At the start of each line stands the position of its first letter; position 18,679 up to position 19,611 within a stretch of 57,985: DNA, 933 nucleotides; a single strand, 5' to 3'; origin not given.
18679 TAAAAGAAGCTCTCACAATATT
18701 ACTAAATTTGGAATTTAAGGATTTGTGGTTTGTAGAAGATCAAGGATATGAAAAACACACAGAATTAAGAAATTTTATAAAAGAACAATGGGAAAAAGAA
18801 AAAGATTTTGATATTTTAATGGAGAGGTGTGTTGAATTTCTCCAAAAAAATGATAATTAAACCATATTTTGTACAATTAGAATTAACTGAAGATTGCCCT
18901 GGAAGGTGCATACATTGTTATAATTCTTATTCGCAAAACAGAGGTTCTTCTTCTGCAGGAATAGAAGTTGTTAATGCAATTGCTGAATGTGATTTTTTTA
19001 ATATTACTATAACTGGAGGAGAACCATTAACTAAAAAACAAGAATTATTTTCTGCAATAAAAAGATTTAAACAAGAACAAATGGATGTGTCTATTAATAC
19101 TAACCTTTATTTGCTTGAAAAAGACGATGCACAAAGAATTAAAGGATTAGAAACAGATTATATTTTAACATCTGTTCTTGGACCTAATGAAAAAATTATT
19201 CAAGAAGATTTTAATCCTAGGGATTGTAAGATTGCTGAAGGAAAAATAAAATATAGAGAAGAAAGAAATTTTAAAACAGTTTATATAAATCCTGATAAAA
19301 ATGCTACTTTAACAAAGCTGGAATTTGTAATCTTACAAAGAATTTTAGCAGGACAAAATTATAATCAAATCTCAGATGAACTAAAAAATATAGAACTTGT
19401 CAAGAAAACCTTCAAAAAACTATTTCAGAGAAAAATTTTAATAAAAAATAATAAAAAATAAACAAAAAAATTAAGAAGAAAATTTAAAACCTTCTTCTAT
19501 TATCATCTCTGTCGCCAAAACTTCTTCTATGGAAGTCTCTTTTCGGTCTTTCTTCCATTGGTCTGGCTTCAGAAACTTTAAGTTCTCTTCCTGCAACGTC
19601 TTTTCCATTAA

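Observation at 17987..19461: Compact RiPP-like cluster: Cys-rich 52-aa peptide, HExxH protein and a chimeric radical-SAM/LuxR-HTH protein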

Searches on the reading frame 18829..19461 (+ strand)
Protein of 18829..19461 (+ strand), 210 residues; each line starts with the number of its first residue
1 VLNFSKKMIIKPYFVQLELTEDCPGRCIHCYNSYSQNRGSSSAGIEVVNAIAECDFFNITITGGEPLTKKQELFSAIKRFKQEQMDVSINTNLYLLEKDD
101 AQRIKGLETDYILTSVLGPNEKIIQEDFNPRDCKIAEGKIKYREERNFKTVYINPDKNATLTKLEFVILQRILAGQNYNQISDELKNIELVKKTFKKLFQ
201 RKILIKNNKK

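Call 3: search_protein_families(library=pfam, proteins=[window:18829-19461:+], max_evalue=1)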
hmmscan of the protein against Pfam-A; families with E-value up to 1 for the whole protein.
window:18829-19461:+ (210 aa): 3 families
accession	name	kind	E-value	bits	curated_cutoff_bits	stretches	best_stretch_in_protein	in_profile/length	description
PF04055.27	Radical_SAM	-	6.4e-13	49.6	29.5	1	18-131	2-122/166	Radical SAM superfamily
PF13353.11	Fer4_12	-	7.4e-07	30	22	1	21-101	13-99/137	4Fe-4S single cluster domain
PF00196.25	GerE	-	0.024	14.7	23.5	1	160-186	2-28/57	Bacterial regulatory proteins, luxR family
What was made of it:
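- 18850..19215 (+): N-terminal remnant of the rSAM maturase (residues 1 to ~122): CxxxCxxC cluster loop, GGEPL, beta1-beta4 of the barrel. PF04055 match at profile positions 2-122 of 166 (call 3).
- On Radical SAM superfamily (PF04055): PF04055 scores 49.6 bits against a cut-off of 29.5 (call 3).
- On GerE/LuxR HTH (PF00196): 14.7 bits against a cut-off of 23.5 (call 3).
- Checked: PF00196 scores 14.7 bits against a cut-off of 23.5 (E=0.024, call 3).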

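Call 4: search_protein_families(library=ncbifam, proteins=[window:18829-19461:+], max_evalue=1)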
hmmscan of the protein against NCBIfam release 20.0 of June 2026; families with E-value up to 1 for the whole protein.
window:18829-19461:+ (210 aa): 51 families (the best 25 are shown)
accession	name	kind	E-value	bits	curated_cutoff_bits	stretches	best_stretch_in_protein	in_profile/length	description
NF038283.1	viperin_w_prok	equivalog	1.1e-10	41.1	180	1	15-105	4-104/281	viperin family antiviral radical SAM protein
TIGR04054.1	rSAM_NirJ1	equivalog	1.3e-10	40.4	650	1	15-121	38-147/387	putative heme d1 biosynthesis radical SAM protein NirJ1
TIGR04317.1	W_rSAM_matur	equivalog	4.9e-10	39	380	1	16-142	7-135/349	tungsten cofactor oxidoreductase radical SAM maturase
TIGR04546.1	rSAM_ahbC_deAc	equivalog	1e-09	37.7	650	1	11-120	38-149/390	12,18-didecarboxysiroheme deacetylase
TIGR04349.1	rSAM_QueE_gams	hypoth_equivalog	1.9e-09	37.5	300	1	19-92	26-97/210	7-carboxy-7-deazaguanine synthase QueE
TIGR02668.1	moaA_archaeal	equivalog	4e-09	35.9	325.25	1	16-99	13-100/303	GTP 3',8-cyclase MoaA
NF001199.0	PRK00164.2-1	equivalog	7e-09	35.2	231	1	16-105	15-107/308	GTP 3',8-cyclase MoaA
TIGR04051.1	rSAM_NirJ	equivalog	1.4e-08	34.1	515.45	1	17-119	6-111/354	heme d1 biosynthesis radical SAM protein NirJ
TIGR03977.1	rSAM_pair_HxsC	equivalog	1.5e-08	33.9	267.9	1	17-92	29-107/292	His-Xaa-Ser system radical SAM maturase HxsC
TIGR02495.1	NrdG2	equivalog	7.5e-08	31.9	131.15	1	22-98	25-104/193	anaerobic ribonucleoside-triphosphate reductase activating protein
TIGR02666.1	moaA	equivalog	1.9e-07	30.4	284.05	1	17-99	14-106/336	GTP 3',8-cyclase MoaA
TIGR03962.1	mycofact_rSAM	equivalog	2.6e-07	30.1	265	1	11-112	10-111/339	mycofactocin radical SAM maturase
TIGR04303.1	GeoRSP_rSAM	equivalog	3.1e-07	30.3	400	1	15-105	7-97/325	GeoRSP system radical SAM/SPASM protein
NF050035.1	rSAM_WgK_link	exception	3.2e-07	29.7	650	1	8-122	4-122/367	radical SAM/SPASM peptide maturase WgkB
NF045574.1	sacti_mat_StsB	exception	1e-06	27.9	625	1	17-107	100-193/466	StsB family radical SAM/SPASM domain sactipeptide maturase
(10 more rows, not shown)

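Call 6: find_homologous_proteins(query=window:18829-19461:+, max_evalue=0.001)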
Query window:18829-19461:+ (210 aa): 1 proteins with E <= 0.001 among 228 candidates.
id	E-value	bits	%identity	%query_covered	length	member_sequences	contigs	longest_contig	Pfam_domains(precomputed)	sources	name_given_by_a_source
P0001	7.8e-129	445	100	97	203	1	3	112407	PF04055.28,PF13353.12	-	-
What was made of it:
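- Tried and rejected: The first word-index homologue search with the 203-aa protein found only itself (call 6).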

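Call 10: find_encoding_contigs(protein=P0001, flank=6000, max_places=4)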
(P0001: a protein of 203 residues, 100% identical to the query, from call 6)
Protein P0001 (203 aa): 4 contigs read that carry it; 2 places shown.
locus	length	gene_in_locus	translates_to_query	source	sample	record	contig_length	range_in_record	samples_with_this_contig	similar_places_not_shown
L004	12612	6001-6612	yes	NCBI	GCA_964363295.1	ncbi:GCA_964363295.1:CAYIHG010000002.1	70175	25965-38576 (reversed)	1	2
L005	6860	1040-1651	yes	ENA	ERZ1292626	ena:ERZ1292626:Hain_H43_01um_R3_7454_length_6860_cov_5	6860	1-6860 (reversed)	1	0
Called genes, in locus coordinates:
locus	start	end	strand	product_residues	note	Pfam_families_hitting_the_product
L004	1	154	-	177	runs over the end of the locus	-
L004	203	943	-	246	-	PF00149:Metallophos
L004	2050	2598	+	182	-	-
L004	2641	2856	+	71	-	-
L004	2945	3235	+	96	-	-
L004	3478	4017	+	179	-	PF00392:GntR (weak), PF01047:MarR (weak), PF08279:HTH_11 (weak), PF08281:Sigma70_r4_2 (faint), PF12802:MarR_2 (weak), PF13412:HTH_24, PF01909:NTP_transf_2, PF18765:Polbeta, +3 more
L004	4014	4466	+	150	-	-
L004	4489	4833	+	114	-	-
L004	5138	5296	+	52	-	-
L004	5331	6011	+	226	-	-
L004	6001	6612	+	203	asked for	PF04055:Radical_SAM, PF13353:Fer4_12 (weak)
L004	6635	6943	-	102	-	PF00076:RRM_1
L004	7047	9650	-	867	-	PF04851:ResIII (weak), PF00270:DEAD, PF22590:Cas3-like_C_2 (faint), PF00271:Helicase_C, PF19306:WHD_Lhr, PF08494:DEAD_assoc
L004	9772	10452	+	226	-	-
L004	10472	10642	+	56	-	-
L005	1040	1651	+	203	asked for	PF04055:Radical_SAM, PF13353:Fer4_12 (weak)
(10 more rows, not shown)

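Call 34: find_related_loci(query=A2, collection=metagenome_contigs, flank=4000)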
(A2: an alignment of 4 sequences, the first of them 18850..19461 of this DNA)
Query A2 (203 aa) in metagenome_contigs; peptide patterns used: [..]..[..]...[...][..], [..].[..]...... (x = any residue, [..] = any of these).
600 stretches matched a pattern (row limit reached: there are more); 128 encode a relative of the query (tblastn E <= 1e-3); the best 80 are kept; 80 distinct loci.
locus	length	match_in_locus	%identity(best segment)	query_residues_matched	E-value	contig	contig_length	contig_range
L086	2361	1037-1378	36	5-111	3e-17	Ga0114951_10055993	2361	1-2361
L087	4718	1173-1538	31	1-116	6e-17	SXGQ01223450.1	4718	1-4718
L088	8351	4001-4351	33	2-111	1e-16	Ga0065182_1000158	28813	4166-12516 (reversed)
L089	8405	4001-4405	34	2-136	2e-16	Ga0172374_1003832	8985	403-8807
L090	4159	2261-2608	35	4-115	3e-16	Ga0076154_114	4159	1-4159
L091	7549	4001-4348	35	4-115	3e-16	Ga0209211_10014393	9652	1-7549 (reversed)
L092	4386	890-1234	30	5-110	3e-16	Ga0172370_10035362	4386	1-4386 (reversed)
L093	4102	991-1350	34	5-116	7e-15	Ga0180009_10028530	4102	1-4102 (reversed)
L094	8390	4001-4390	33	2-125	6e-13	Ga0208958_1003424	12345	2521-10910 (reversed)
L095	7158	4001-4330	34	10-119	2e-11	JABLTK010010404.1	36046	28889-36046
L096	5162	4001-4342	33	3-114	1e-10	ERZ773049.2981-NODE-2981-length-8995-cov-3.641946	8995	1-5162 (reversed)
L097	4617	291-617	31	4-111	4e-10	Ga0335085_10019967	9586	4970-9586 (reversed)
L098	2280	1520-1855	31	11-116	5e-10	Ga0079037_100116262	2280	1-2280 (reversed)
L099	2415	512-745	35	5-77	5e-10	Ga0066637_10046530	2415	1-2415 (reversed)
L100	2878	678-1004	27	4-114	1e-9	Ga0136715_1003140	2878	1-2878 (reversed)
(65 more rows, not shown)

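Call 36: find_homologous_proteins(query=A2, max_evalue=1e-10)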
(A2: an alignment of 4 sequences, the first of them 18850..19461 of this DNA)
Query A2 (4 sequences) (203 aa, profile of the alignment): 387 proteins with E <= 1e-10 among 8000 candidates; the best 120 are listed.
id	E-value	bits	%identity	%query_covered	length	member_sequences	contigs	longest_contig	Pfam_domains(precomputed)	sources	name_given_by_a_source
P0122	1.1e-229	781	49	57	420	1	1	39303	PF13186.12,PF04055.28,PF13353.12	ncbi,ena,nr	ncbi:radical SAM protein [Candidatus Pacearchaeota archaeon]|nr:radical SAM protein [Candidatus Pace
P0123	1.7e-193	661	50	57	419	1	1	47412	PF04055.28,PF13353.12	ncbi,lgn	-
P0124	8.7e-192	656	51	57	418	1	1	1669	PF13186.12,PF04055.28,PF13353.12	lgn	-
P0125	4.2e-188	644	49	57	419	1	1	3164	PF04055.28,PF13353.12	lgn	-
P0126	1.1e-181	623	48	55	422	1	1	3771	PF04055.28,PF13353.12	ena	-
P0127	1.0e-179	616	40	96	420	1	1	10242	PF04055.28,PF13353.12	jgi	jgi:radical SAM protein with 4Fe4S-binding SPASM domain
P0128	1.4e-178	612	54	57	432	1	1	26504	PF13186.12,PF04055.28,PF13353.12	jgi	-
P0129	4.4e-178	611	53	57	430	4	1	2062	PF13186.12,PF04055.28,PF13353.12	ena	-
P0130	5.6e-178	610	55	57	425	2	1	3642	PF13186.12,PF04055.28,PF13353.12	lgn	-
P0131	7.6e-178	610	53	57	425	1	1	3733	PF13186.12,PF04055.28,PF13353.12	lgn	-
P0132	8.3e-178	610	52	57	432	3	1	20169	PF04055.28,PF13353.12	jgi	-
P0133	2.8e-177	608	55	57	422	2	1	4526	PF04055.28,PF13353.12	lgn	-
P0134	3.0e-177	608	52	57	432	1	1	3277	PF13186.12,PF04055.28,PF13353.12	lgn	-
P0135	5.3e-177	607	54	57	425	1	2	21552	PF04055.28,PF13353.12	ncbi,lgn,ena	-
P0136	5.5e-176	604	53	57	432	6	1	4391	PF04055.28,PF13353.12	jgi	jgi:AdoMet-dependent heme synthase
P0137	3.6e-175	601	52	57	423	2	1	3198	PF04055.28,PF13353.12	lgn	-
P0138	4.5e-175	601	52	56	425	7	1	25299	PF04055.28,PF13353.12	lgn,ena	-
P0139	2.0e-174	599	51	57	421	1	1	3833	PF13186.12,PF04055.28,PF13353.12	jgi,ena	-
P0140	3.8e-174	598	57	57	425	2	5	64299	PF04055.28,PF13353.12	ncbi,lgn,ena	-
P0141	6.1e-173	594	50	57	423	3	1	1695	PF04055.28,PF13353.12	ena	-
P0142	6.9e-173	594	50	57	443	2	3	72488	PF04055.28,PF13353.12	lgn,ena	-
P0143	1.1e-171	590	53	57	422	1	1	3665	PF04055.28,PF13353.12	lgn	-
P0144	1.6e-171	589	51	56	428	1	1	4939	PF04055.28,PF13353.12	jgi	-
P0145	3.3e-171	588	55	57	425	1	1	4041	PF13186.12,PF04055.28,PF13353.12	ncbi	-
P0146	2.0e-168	579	48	57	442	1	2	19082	PF04055.28,PF13353.12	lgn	-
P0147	1.4e-163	563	45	55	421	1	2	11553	PF04055.28,PF13353.12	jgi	-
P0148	7.9e-155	534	53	57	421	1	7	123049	PF04055.28,PF13353.12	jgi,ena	jgi:radical SAM protein with 4Fe4S-binding SPASM domain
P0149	3.5e-131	456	36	58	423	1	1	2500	PF04055.28,PF13353.12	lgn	-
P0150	5.6e-129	449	43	55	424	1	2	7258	PF04055.28,PF13353.12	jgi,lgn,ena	-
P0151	1.8e-128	447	43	55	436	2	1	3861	PF13186.12,PF04055.28,PF13353.12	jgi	-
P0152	1.1e-108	382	36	56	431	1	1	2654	PF04055.28,PF13353.12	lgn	-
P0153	4.2e-106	374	38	58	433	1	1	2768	PF13186.12,PF04055.28,PF13353.12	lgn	-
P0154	2.4e-87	312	35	55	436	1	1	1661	PF13186.12,PF04055.28,PF13353.12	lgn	-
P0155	1.3e-85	306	41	56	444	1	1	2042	PF13186.12,PF04055.28,PF13353.12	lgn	-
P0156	1.3e-84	303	41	55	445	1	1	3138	PF13186.12,PF04055.28,PF13353.12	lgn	-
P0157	1.2e-82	296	34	55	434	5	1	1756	PF13186.12,PF04055.28,PF13353.12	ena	-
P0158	5.2e-82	294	33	55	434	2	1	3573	PF13186.12,PF04055.28,PF13353.12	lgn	-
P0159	6.5e-82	294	37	44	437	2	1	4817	PF13186.12,PF04055.28,PF13353.12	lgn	-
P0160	6.9e-82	294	35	55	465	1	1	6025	PF13186.12,PF04055.28,PF13353.12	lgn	-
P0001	5.7e-81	291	100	100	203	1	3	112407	PF04055.28,PF13353.12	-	-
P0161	6.0e-81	291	32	52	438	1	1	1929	PF13186.12,PF04055.28,PF13353.12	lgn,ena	-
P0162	6.3e-81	291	33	53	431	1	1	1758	PF13186.12,PF04055.28,PF13353.12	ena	-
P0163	7.1e-81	290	37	52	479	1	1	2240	PF04055.28,PF13353.12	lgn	-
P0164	8.9e-81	290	31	78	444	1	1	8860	PF13186.12,PF04055.28,PF13353.12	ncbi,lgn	-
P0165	1.5e-80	289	38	55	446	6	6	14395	PF13186.12,PF04055.28,PF13353.12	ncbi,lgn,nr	ncbi:MAG: radical SAM protein [Candidatus Niyogibacteria bacterium]|nr:radical SAM protein [Candidat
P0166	6.0e-80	287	33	58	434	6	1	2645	PF13186.12,PF04055.28,PF13353.12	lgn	-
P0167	6.2e-80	287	45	43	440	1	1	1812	PF13186.12,PF04055.28,PF13353.12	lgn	-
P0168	6.4e-80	287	45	43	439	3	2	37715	PF13186.12,PF04055.28,PF13353.12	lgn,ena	-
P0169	8.2e-80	287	34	55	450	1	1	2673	PF04055.28,PF13353.12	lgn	-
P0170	2.4e-79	285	37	51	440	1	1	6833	PF13186.12,PF04055.28,PF13353.12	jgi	jgi:radical SAM protein with 4Fe4S-binding SPASM domain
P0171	5.9e-79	284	36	43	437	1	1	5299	PF13186.12,PF04055.28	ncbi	-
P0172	1.7e-78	283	41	43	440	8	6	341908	PF13186.12,PF04055.28,PF13353.12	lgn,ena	-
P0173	1.8e-78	283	32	52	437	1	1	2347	PF13186.12,PF04055.28,PF13353.12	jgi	-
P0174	2.8e-78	282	38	43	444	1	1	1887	PF13186.12,PF04055.28,PF13353.12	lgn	-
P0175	9.9e-78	280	40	46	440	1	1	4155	PF13186.12,PF04055.28,PF13353.12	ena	-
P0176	1.9e-77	279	38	53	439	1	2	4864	PF13186.12,PF04055.28,PF13353.12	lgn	-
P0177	2.9e-77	279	38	44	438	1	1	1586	PF13186.12,PF04055.28,PF13353.12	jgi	jgi:radical SAM protein with 4Fe4S-binding SPASM domain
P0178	2.9e-77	279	37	58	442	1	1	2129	PF13186.12,PF04055.28,PF13353.12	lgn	-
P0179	4.2e-77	278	39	42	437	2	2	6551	PF13186.12,PF04055.28,PF13353.12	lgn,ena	-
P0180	7.4e-77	277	31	55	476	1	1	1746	PF13186.12,PF04055.28,PF13353.12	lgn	-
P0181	7.8e-77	277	41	43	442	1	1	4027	PF13186.12,PF04055.28,PF13353.12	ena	-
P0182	1.0e-76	277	38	43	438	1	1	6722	PF13186.12,PF04055.28,PF13353.12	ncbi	-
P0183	1.3e-76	276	29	96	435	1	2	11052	PF13186.12,PF04055.28,PF13353.12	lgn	-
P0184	1.3e-76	276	44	43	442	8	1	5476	PF13186.12,PF04055.28,PF13353.12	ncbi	-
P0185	2.3e-76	276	35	51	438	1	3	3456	PF13186.12,PF04055.28,PF13353.12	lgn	-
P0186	3.1e-76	275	38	43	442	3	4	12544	PF13186.12,PF04055.28,PF13353.12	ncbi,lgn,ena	-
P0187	3.4e-76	275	38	43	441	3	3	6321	PF13186.12,PF04055.28,PF13353.12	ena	-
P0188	3.5e-76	275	37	46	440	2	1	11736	PF13186.12,PF04055.28,PF13353.12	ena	-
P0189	3.8e-76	275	33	55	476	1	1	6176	PF13186.12,PF04055.28,PF13353.12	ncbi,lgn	-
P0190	4.3e-76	275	39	43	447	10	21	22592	PF13186.12,PF04055.28,PF13353.12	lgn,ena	-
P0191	4.5e-76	275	43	43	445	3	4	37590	PF13186.12,PF04055.28,PF13353.12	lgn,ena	-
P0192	6.9e-76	274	34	43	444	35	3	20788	PF13186.12,PF04055.28,PF13353.12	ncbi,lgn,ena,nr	ncbi:MAG: radical SAM protein [Bacteroidales bacterium]|nr:radical SAM protein [Bacteroidales bacter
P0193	8.2e-76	274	37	42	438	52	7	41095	PF13186.12,PF04055.28,PF13353.12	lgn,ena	-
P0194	1.1e-75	273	39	43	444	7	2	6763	PF13186.12,PF04055.28,PF13353.12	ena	-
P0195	1.4e-75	273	37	43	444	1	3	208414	PF13186.12,PF04055.28,PF13353.12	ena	-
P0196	1.5e-75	273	41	43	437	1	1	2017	PF13186.12,PF04055.28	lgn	-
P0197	1.7e-75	273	36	54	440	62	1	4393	PF13186.12,PF04055.28,PF13353.12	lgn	-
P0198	1.7e-75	273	32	52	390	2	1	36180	PF13186.12,PF04055.28,PF13353.12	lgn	-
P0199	2.1e-75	272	39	43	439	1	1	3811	PF13186.12,PF04055.28,PF13353.12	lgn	-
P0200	3.5e-75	272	40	46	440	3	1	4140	PF13186.12,PF04055.28,PF13353.12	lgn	-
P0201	4.6e-75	271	36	59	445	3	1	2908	PF13186.12,PF04055.28,PF13353.12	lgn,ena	-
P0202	6.6e-75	271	41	43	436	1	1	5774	PF13186.12,PF04055.28,PF13353.12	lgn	-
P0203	7.7e-75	271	35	43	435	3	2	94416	PF13186.12,PF04055.28,PF13353.12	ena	-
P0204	9.2e-75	270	39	43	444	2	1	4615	PF13186.12,PF04055.28,PF13353.12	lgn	-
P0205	9.7e-75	270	36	43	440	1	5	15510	PF13186.12,PF04055.28,PF13353.12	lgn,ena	-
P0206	1.0e-74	270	38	46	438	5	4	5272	PF13186.12,PF04055.28,PF13353.12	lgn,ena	-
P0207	1.0e-74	270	41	43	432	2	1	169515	PF13186.12,PF04055.28,PF13353.12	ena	-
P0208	1.2e-74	270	37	51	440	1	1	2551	PF13186.12,PF04055.28,PF13353.12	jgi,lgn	jgi:radical SAM protein with 4Fe4S-binding SPASM domain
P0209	1.2e-74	270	38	43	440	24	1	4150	PF13186.12,PF04055.28,PF13353.12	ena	-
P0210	1.4e-74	270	39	43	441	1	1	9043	PF13186.12,PF04055.28,PF13353.12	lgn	-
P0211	1.8e-74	269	39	43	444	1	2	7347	PF13186.12,PF04055.28,PF13353.12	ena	-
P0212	2.0e-74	269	37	43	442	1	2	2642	PF13186.12,PF04055.28,PF13353.12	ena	-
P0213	2.7e-74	269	38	64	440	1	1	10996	PF13186.12,PF04055.28,PF13353.12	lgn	-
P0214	3.0e-74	269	38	43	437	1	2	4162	PF13186.12,PF04055.28,PF13353.12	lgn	-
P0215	3.8e-74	268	38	43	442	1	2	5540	PF13186.12,PF04055.28,PF13353.12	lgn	-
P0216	4.0e-74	268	43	43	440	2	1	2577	PF13186.12,PF04055.28,PF13353.12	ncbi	-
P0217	4.1e-74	268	40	43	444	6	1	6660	PF13186.12,PF04055.28,PF13353.12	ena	-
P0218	4.1e-74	268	36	42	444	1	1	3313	PF13186.12,PF04055.28,PF13353.12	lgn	-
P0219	4.4e-74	268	39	55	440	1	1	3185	PF13186.12,PF04055.28,PF13353.12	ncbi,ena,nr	ncbi:radical SAM protein [Patescibacteria group bacterium]|nr:radical SAM protein [Patescibacteria g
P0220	4.7e-74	268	35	64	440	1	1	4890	PF13186.12,PF04055.28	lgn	-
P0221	5.2e-74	268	32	40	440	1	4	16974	PF13186.12,PF04055.28,PF13353.12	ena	-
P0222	6.5e-74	268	35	64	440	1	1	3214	PF13186.12,PF04055.28,PF13353.12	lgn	-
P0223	7.7e-74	267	37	52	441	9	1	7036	PF13186.12,PF04055.28,PF13353.12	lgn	-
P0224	1.0e-73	267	41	46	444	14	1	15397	PF13186.12,PF04055.28,PF13353.12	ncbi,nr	ncbi:MAG: radical SAM protein [Bacteroidales bacterium]|nr:radical SAM protein [Bacteroidales bacter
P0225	1.0e-73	267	31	53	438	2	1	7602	PF04055.28,PF13353.12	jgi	jgi:radical SAM protein with 4Fe4S-binding SPASM domain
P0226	1.1e-73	267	39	43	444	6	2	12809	PF13186.12,PF04055.28,PF13353.12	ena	-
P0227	1.1e-73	267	43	43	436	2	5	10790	PF13186.12,PF04055.28,PF13353.12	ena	-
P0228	1.1e-73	267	32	57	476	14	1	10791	PF13186.12,PF04055.28,PF13353.12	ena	-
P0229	1.2e-73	267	43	46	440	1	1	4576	PF13186.12,PF04055.28,PF13353.12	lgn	-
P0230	1.8e-73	266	37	43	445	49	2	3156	PF13186.12,PF04055.28,PF13353.12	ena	-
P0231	2.2e-73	266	36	64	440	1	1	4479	PF13186.12,PF04055.28,PF13353.12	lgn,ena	-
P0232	2.8e-73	265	38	64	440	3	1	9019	PF13186.12,PF04055.28,PF13353.12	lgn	-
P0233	2.8e-73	265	36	45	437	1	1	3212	PF13186.12,PF04055.28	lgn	-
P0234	3.0e-73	265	41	46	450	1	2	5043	PF13186.12,PF04055.28,PF13353.12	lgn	-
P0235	4.2e-73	265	44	43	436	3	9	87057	PF13186.12,PF04055.28,PF13353.12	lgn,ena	-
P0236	4.5e-73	265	34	45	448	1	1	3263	PF13186.12,PF04055.28,PF13353.12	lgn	-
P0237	5.0e-73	265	41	43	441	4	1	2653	PF13186.12,PF04055.28,PF13353.12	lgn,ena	-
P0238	8.2e-73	264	39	43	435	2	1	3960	PF13186.12,PF04055.28,PF13353.12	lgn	-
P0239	1.2e-72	263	36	43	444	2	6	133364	PF13186.12,PF04055.28,PF13353.12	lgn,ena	-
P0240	1.6e-72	263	36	57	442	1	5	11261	PF13186.12,PF04055.28,PF13353.12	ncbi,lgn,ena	ncbi:MAG: radical SAM protein [Patescibacteria group bacterium]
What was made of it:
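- Among the best 120 family members, all are 390-479 aa except this one (call 36).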

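Call 40: search_protein_representatives(protein=window:18850-19461:+)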
Query: 203 residues. Proteins with E-value up to 0.001 (for the whole library): 1437; up to 1e-10: 92; up to 1e-30: 2. The best 150 are listed.
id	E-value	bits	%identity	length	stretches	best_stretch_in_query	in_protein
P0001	2.1e-129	445.0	100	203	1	1-203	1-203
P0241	4.3e-32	127.6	42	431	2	1-116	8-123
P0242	1.1e-27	113.2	48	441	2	4-117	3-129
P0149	1.5e-22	96.4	32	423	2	3-119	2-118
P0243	7.5e-22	94.2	37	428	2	4-111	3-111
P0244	8.3e-21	90.8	37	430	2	5-117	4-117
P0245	1.2e-20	90.3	43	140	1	3-114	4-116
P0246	2.2e-19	86.1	36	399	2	31-114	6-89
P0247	1.5e-17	80.2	39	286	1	4-117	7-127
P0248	2.0e-17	79.8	36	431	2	2-116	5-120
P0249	2.8e-17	79.3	37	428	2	5-115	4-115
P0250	6.8e-16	74.7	36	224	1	5-119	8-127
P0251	1.2e-15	73.9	40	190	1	5-111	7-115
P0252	1.6e-15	73.5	37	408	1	5-117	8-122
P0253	1.9e-15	73.3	43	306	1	4-116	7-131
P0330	1.2e-10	57.7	42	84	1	122-201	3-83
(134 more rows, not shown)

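Call 69: search_protein_families(library=padloc, proteins=[window:18850-19461:+], max_evalue=0.01)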
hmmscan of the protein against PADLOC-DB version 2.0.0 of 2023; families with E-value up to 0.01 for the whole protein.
window:18850-19461:+ (203 aa): 3 families
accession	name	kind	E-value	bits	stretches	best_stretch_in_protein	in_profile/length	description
PDLC02903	pVip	-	3.5e-12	44.3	1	8-99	2-91/257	Viperins not associated with kinases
PDLC02904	pVip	-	5.9e-09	33.8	1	8-98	5-97/262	Viperins associated with kinases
PDLC02905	pVip-kinase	-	1.5e-05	22.4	1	8-87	184-270/474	Viperin-kinase fusion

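Call 71: find_encoding_contigs(protein=P0140, flank=2500, max_places=1)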
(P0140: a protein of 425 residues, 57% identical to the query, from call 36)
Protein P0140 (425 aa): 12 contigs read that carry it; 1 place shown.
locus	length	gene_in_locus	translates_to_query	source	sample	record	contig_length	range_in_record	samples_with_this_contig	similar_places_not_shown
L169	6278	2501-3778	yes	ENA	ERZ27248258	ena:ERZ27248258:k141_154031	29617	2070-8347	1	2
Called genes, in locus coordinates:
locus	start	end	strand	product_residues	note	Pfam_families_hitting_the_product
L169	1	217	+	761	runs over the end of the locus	?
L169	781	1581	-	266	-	PF02958:EcKL, PF19974:TCAD9 (weak), PF01636:APH (weak)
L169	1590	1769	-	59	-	-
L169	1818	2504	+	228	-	-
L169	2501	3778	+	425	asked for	PF04055:Radical_SAM, PF13353:Fer4_12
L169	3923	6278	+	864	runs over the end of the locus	PF00801:PKD, PF18911:PKD_4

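Call 72: find_encoding_contigs(protein=P0148, flank=2500, max_places=1)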
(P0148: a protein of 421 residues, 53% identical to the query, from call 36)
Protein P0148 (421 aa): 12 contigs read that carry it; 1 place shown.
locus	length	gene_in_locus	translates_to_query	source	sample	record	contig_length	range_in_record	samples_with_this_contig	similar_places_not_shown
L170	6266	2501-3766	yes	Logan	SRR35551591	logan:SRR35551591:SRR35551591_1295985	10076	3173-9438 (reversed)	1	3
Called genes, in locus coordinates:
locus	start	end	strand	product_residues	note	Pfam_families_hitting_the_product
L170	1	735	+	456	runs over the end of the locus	?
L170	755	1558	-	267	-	PF01636:APH (faint)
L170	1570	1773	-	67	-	-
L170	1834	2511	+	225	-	-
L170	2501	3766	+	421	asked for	PF04055:Radical_SAM, PF13353:Fer4_12 (weak)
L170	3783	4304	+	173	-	PF09445:Methyltransf_15 (weak)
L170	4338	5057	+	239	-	PF12146:Hydrolase_4 (weak)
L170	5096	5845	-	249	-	-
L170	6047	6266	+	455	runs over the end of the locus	PF22067:Cep192_D3 (weak), PF22544:HYDIN_VesB_CFA65-like_Ig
